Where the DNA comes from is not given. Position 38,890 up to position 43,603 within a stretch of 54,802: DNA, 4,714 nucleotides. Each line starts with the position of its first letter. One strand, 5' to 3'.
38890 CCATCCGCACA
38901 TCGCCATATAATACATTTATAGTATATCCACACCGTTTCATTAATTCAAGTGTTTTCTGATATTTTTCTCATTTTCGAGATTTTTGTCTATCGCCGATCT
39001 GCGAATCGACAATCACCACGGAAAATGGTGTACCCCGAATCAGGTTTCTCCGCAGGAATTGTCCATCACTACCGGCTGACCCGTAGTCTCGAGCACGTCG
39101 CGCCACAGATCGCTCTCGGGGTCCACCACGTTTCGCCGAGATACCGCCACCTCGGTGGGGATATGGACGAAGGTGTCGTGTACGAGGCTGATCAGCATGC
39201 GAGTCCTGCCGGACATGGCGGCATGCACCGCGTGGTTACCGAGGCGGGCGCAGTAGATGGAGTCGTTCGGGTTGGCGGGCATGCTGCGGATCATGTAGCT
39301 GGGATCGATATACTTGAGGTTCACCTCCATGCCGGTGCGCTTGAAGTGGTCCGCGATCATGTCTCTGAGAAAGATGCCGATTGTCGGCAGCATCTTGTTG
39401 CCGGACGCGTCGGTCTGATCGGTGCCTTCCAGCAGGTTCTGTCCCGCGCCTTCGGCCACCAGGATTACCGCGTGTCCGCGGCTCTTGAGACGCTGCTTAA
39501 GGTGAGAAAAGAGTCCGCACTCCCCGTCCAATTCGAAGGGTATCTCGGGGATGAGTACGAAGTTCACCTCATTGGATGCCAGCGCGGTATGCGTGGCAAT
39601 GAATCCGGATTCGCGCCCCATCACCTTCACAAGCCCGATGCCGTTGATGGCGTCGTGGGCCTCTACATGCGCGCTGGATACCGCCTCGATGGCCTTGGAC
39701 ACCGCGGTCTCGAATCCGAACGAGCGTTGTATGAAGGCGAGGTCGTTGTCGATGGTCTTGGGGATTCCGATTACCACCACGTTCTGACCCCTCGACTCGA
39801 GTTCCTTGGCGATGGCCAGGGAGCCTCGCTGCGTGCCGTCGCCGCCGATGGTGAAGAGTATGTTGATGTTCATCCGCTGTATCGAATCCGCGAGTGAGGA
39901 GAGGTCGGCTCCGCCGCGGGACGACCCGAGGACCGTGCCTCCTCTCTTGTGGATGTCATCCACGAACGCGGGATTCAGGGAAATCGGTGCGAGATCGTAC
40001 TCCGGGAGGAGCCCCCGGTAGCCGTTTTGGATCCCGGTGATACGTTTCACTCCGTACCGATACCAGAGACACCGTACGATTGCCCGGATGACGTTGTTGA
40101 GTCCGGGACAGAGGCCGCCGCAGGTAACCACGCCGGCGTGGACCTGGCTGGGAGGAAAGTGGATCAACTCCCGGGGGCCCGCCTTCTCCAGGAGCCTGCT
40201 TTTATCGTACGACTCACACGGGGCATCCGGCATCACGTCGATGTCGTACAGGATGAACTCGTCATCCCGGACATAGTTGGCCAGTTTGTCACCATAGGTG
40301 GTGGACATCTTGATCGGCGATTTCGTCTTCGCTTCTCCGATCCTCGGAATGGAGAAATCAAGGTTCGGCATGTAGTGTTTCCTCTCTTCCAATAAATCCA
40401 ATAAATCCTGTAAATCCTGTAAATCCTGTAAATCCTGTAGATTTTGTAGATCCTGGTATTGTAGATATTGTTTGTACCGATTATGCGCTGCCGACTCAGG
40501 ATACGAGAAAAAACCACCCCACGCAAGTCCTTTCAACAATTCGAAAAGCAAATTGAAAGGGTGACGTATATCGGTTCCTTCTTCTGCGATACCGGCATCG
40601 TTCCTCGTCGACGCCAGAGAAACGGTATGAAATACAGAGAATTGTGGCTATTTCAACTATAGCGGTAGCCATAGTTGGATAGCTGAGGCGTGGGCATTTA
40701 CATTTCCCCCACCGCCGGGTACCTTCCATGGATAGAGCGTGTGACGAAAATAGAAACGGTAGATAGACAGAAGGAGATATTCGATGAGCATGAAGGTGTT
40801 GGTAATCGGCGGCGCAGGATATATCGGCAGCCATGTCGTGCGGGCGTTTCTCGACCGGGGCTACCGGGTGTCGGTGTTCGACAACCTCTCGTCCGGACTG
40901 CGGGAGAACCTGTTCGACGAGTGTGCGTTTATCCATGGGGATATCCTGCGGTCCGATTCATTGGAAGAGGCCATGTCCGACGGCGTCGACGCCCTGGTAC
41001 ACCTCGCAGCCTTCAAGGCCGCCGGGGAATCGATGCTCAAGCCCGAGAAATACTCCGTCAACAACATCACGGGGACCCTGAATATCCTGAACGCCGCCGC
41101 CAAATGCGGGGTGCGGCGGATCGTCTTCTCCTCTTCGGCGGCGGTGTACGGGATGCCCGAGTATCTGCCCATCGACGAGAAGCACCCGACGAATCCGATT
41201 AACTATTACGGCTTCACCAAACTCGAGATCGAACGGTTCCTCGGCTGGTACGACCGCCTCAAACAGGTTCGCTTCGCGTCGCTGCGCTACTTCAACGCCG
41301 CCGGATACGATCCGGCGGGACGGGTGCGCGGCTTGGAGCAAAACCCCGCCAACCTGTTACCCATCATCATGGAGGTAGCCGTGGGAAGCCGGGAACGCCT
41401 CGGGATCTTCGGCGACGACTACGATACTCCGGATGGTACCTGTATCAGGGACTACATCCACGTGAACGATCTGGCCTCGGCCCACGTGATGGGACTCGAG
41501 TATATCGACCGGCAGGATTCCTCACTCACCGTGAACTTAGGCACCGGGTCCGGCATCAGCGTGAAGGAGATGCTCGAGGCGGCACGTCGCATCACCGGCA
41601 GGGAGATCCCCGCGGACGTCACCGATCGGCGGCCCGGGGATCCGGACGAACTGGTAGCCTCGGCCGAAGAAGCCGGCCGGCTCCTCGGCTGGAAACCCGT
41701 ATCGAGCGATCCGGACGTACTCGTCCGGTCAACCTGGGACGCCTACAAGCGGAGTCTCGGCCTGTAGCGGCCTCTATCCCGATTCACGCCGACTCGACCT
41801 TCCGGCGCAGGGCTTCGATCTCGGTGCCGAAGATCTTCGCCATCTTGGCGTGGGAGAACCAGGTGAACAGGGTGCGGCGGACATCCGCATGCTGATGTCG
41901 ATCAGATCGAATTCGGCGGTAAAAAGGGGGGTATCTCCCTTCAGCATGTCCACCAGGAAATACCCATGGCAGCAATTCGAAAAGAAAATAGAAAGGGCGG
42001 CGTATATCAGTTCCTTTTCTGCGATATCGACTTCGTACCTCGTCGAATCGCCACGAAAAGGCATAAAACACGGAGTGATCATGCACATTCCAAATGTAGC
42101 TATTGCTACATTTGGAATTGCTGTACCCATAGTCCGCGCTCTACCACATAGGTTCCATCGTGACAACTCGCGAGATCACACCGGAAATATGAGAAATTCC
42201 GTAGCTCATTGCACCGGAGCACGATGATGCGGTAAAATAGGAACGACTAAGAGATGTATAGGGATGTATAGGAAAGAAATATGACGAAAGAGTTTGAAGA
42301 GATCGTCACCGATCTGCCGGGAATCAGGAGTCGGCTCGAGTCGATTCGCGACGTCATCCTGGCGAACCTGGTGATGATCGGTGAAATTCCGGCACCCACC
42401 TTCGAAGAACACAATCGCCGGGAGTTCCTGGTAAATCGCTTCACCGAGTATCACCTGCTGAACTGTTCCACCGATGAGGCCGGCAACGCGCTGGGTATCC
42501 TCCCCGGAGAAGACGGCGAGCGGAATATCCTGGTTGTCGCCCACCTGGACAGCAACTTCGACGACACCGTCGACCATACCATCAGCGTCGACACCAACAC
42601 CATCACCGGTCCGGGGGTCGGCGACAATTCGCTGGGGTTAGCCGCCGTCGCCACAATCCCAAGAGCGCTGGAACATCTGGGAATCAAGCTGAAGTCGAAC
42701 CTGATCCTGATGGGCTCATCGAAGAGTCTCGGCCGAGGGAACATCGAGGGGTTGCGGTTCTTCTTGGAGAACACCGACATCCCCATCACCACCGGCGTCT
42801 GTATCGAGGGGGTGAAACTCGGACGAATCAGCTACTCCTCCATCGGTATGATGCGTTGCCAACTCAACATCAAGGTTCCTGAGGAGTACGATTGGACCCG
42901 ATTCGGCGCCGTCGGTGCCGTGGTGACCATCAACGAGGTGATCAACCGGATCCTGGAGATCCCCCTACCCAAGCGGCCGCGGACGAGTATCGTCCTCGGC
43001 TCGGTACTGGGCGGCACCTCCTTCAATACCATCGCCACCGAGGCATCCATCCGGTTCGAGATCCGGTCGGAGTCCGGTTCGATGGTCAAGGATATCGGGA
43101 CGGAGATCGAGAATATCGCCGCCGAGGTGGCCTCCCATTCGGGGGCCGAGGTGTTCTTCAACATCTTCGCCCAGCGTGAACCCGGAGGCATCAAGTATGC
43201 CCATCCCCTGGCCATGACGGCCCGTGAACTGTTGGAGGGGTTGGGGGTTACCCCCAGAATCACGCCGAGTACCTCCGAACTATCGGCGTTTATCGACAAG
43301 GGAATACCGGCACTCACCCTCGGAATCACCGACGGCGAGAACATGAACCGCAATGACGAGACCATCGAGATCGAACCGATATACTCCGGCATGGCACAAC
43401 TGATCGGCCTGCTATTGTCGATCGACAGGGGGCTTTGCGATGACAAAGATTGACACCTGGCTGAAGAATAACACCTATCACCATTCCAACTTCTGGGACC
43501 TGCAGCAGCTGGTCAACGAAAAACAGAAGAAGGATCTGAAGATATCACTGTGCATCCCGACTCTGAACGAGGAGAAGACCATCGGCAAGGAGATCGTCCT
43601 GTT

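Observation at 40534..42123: Three same-orientation copies of a ~150-nt conserved intergenic element, each ending in a different perfect hairpin, in front of sugar-metabolism genes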

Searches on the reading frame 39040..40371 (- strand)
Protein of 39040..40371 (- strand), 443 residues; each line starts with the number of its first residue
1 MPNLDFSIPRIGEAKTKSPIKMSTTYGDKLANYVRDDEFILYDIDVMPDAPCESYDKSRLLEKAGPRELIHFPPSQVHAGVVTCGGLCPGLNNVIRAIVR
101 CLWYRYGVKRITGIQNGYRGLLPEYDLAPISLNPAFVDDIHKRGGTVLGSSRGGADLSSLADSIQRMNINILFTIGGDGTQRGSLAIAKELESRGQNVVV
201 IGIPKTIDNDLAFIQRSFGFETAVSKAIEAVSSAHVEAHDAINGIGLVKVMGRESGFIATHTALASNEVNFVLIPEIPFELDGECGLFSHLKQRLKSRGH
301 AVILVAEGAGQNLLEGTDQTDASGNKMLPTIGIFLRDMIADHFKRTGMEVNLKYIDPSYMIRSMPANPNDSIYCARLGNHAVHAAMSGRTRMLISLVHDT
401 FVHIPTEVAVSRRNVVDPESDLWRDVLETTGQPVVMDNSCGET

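Call 66: search_protein_families(library=pfam, proteins=[window:39040-40371:-], max_evalue=0.00001)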
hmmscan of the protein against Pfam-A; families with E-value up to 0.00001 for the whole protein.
window:39040-40371:- (443 aa): 1 family
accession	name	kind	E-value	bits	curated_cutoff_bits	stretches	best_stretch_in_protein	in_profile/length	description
PF00365.25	PFK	-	2.1e-62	211.5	30.9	1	79-384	2-276/277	Phosphofructokinase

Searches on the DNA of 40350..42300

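Call 42: search_rna_families(source=window, start=40350, end=42300, threshold=evalue, max_evalue=1)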
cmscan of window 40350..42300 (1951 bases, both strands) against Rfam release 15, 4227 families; matches with E-value up to 1: 1.
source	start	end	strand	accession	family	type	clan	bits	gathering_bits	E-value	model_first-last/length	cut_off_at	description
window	41605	41719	+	RF02649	Trans44_sRNA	Gene; sRNA;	-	14.3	108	0.74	1-267/267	no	Ruegeria trans44 sRNA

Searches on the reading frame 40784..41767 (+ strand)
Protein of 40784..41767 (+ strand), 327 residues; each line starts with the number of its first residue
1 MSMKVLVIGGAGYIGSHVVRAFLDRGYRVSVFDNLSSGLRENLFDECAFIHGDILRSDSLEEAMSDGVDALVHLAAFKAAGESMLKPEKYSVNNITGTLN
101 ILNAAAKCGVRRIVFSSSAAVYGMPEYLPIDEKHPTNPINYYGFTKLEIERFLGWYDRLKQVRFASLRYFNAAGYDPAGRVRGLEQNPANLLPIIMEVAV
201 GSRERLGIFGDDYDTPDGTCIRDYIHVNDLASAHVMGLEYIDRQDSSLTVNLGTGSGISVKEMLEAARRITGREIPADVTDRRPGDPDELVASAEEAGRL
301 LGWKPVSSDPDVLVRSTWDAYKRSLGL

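Call 8: find_encoding_contigs(protein=window:40784-41767:+, flank=10000, max_places=6)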
Protein window:40784-41767:+ (327 aa): 3 contigs read that carry it; 3 places shown.
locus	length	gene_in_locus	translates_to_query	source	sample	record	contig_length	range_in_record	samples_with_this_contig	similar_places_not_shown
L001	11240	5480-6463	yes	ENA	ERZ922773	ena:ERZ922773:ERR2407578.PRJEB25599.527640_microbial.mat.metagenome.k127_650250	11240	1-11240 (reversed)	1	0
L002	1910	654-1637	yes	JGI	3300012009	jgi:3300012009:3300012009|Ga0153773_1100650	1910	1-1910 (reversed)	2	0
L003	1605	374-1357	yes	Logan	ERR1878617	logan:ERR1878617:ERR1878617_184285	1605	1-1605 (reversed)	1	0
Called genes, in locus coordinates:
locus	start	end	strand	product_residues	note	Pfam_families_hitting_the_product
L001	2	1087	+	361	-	?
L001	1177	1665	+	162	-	PF13673:Acetyltransf_10, PF00583:Acetyltransf_1, PF13508:Acetyltransf_7, PF08445:FR47 (weak)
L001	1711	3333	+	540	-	PF00342:PGI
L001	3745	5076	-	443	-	PF00365:PFK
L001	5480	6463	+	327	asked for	PF01073:3Beta_HSD, PF01370:Epimerase, PF02719:Polysacc_synt_2, PF04321:RmlD_sub_bind, PF05368:NmrA, PF13460:NAD_binding_10, PF16363:GDP_Man_Dehyd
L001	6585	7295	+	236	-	-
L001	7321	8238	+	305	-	PF00512:HisKA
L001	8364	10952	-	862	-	PF02837:Glyco_hydro_2_N, PF22666:Glyco_hydro_2_N2 (weak), PF00703:Glyco_hydro_2, PF02836:Glyco_hydro_2_C, PF16355:DUF4982, PF18565:Glyco_hydro2_C5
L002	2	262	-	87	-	?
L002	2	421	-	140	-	?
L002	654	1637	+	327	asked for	PF01073:3Beta_HSD, PF01370:Epimerase, PF02719:Polysacc_synt_2, PF04321:RmlD_sub_bind, PF05368:NmrA, PF13460:NAD_binding_10, PF16363:GDP_Man_Dehyd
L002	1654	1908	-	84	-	?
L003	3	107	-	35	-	?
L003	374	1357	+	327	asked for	PF01073:3Beta_HSD, PF01370:Epimerase, PF02719:Polysacc_synt_2, PF04321:RmlD_sub_bind, PF05368:NmrA, PF13460:NAD_binding_10, PF16363:GDP_Man_Dehyd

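Call 33: find_homologous_proteins(query=window:40784-41767:+, max_evalue=1e-80)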
Query window:40784-41767:+ (327 aa): 7470 proteins with E <= 1e-80 among 8000 candidates; the best 120 are listed.
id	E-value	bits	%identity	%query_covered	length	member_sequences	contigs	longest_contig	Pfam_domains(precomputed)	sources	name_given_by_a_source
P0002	2.2e-216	736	100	100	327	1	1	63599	PF04321.24,PF16363.12,PF02719.22,PF05368.20,PF01073.26,PF13460.13,PF01370.28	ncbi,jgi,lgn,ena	jgi:UDP-glucose 4-epimerase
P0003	1.6e-154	532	74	98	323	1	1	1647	PF04321.24,PF16363.12,PF02719.22,PF05368.20,PF01073.26,PF13460.13,PF01370.28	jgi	jgi:UDP-glucose 4-epimerase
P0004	1.7e-152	526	72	98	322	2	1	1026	PF04321.24,PF16363.12,PF02719.22,PF05368.20,PF01073.26,PF13460.13,PF01370.28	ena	-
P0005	1.9e-152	526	71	98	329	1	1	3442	PF04321.24,PF16363.12,PF02719.22,PF05368.20,PF01073.26,PF07993.19,PF13460.13,PF01370.28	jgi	jgi:UDP-glucose 4-epimerase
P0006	1.9e-152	526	72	98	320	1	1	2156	PF04321.24,PF16363.12,PF02719.22,PF05368.20,PF01073.26,PF07993.19,PF13460.13,PF01370.28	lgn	-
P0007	3.7e-152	525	72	98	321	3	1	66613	PF04321.24,PF16363.12,PF02719.22,PF05368.20,PF01073.26,PF07993.19,PF13460.13,PF01370.28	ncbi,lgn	-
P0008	1.1e-151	523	74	98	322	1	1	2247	PF04321.24,PF16363.12,PF02719.22,PF05368.20,PF01073.26,PF13460.13,PF01370.28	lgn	-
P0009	1.2e-151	523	74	98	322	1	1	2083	PF04321.24,PF16363.12,PF02719.22,PF05368.20,PF01073.26,PF13460.13,PF01370.28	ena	-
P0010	4.2e-151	521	73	98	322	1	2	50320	PF04321.24,PF16363.12,PF02719.22,PF05368.20,PF01073.26,PF13460.13,PF01370.28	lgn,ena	-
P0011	4.3e-151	521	74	98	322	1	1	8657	PF04321.24,PF16363.12,PF02719.22,PF05368.20,PF01073.26,PF13460.13,PF01370.28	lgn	-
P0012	6.1e-151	521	73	98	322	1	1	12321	PF04321.24,PF16363.12,PF02719.22,PF05368.20,PF01073.26,PF13460.13,PF01370.28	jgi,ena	-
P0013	6.5e-151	521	71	98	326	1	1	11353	PF04321.24,PF16363.12,PF02719.22,PF05368.20,PF01073.26,PF13460.13,PF01370.28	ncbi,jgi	-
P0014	1.0e-150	520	73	98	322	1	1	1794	PF04321.24,PF16363.12,PF02719.22,PF05368.20,PF01073.26,PF13460.13,PF01370.28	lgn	-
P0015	1.6e-150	519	68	99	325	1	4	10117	PF04321.24,PF16363.12,PF02719.22,PF05368.20,PF01073.26,PF07993.19,PF13460.13,PF01370.28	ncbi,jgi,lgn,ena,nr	ncbi:MAG: UDP-glucose 4-epimerase GalE [Fibrobacter sp.]|nr:UDP-glucose 4-epimerase GalE [Fibrobacte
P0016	1.6e-150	519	74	98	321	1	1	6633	PF04321.24,PF16363.12,PF02719.22,PF05368.20,PF01073.26,PF13460.13,PF01370.28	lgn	-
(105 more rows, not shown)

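Call 34: list_cluster_members(proteins=[P0002])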
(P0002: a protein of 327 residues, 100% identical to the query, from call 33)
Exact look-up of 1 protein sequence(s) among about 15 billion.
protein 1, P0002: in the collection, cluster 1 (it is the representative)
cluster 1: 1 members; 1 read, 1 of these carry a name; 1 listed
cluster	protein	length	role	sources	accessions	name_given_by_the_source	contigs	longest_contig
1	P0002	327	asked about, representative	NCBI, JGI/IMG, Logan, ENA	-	UDP-glucose 4-epimerase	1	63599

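Call 56: search_protein_families(library=pfam, proteins=[L001:6936-7295:+], max_evalue=1)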
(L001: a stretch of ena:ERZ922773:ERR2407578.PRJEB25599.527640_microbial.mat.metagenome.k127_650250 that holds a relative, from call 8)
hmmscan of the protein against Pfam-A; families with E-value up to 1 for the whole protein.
L001:6936-7295:+ (119 aa): 2 families
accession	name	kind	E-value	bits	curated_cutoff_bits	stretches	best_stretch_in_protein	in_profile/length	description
PF00989.32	PAS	-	9.1e-05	22.9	22.6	1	20-81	7-68/113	PAS fold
PF08448.16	PAS_4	-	0.026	15.2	23.1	1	20-65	1-45/110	PAS fold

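Call 70: find_encoding_contigs(protein=P0010, flank=6000, max_places=3)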
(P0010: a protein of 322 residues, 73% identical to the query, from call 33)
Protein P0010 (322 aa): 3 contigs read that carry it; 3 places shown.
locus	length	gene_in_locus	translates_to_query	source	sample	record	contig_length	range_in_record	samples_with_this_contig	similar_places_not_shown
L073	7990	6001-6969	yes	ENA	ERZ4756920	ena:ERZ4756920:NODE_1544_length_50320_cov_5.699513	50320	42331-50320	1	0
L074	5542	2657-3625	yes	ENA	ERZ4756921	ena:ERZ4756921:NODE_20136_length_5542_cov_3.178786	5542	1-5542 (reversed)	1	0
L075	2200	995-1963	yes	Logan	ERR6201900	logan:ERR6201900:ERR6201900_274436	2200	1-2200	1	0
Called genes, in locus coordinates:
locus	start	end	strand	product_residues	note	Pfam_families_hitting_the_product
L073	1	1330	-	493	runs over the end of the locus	PF22694:CtpB_N-like, PF17820:PDZ_6, PF03572:Peptidase_S41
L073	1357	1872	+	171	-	-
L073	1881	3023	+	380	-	PF01656:CbiA, PF06564:CBP_BcsQ (faint), PF10609:ParA, PF13614:AAA_31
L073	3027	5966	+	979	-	PF20250:FapA_N, PF03961:FapA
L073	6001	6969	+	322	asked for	PF01073:3Beta_HSD, PF01370:Epimerase, PF02719:Polysacc_synt_2, PF04321:RmlD_sub_bind, PF05368:NmrA, PF13460:NAD_binding_10, PF16363:GDP_Man_Dehyd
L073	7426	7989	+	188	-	?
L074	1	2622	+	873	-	?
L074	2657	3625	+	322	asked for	PF01073:3Beta_HSD, PF01370:Epimerase, PF02719:Polysacc_synt_2, PF04321:RmlD_sub_bind, PF05368:NmrA, PF13460:NAD_binding_10, PF16363:GDP_Man_Dehyd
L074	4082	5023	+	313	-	PF01208:URO-D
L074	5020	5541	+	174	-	?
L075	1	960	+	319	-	?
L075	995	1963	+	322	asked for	PF01073:3Beta_HSD, PF01370:Epimerase, PF02719:Polysacc_synt_2, PF04321:RmlD_sub_bind, PF05368:NmrA, PF13460:NAD_binding_10, PF16363:GDP_Man_Dehyd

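Call 71: find_encoding_contigs(protein=P0003, flank=6000, max_places=3)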
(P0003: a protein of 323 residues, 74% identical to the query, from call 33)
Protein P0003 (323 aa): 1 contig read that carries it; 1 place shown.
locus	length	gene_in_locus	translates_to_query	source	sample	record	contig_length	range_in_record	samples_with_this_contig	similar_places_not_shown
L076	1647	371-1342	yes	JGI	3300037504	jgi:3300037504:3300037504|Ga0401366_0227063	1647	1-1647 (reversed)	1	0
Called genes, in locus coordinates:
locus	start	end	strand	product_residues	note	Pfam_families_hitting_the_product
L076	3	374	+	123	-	?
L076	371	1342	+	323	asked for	PF01073:3Beta_HSD, PF01370:Epimerase, PF02719:Polysacc_synt_2, PF04321:RmlD_sub_bind, PF05368:NmrA, PF13460:NAD_binding_10, PF16363:GDP_Man_Dehyd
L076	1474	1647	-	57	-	?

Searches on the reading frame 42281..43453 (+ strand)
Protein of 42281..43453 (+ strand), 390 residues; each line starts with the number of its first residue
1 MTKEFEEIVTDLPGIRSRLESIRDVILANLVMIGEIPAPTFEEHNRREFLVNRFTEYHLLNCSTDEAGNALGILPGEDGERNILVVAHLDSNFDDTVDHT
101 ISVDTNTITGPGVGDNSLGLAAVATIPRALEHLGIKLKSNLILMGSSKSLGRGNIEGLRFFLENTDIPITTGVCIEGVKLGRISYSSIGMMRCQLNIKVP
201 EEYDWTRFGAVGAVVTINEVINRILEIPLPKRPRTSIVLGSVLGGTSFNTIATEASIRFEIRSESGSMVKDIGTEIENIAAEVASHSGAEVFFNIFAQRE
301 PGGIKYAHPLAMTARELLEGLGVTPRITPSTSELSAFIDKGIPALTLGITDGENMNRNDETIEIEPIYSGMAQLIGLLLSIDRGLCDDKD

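Call 31: find_encoding_contigs(protein=window:42281-43453:+, flank=10000, max_places=10)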
Protein window:42281-43453:+ (390 aa): no gene with exactly this product is on record in the collection.

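Call 66: search_protein_families(library=pfam, proteins=[window:42281-43453:+], max_evalue=0.00001)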
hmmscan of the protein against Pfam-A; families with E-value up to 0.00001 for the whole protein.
window:42281-43453:+ (390 aa): 3 families
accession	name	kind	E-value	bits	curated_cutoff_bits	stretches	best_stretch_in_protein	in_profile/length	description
PF07687.19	M20_dimer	-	1.8e-06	28.3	21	1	213-284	29-103/107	Peptidase dimerisation domain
PF04389.22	Peptidase_M28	-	2.3e-06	27.9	21.3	0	69-144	1-61/193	Peptidase family M28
PF01546.33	Peptidase_M20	-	5e-06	27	24.6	1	85-376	2-202/206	Peptidase family M20/M25/M40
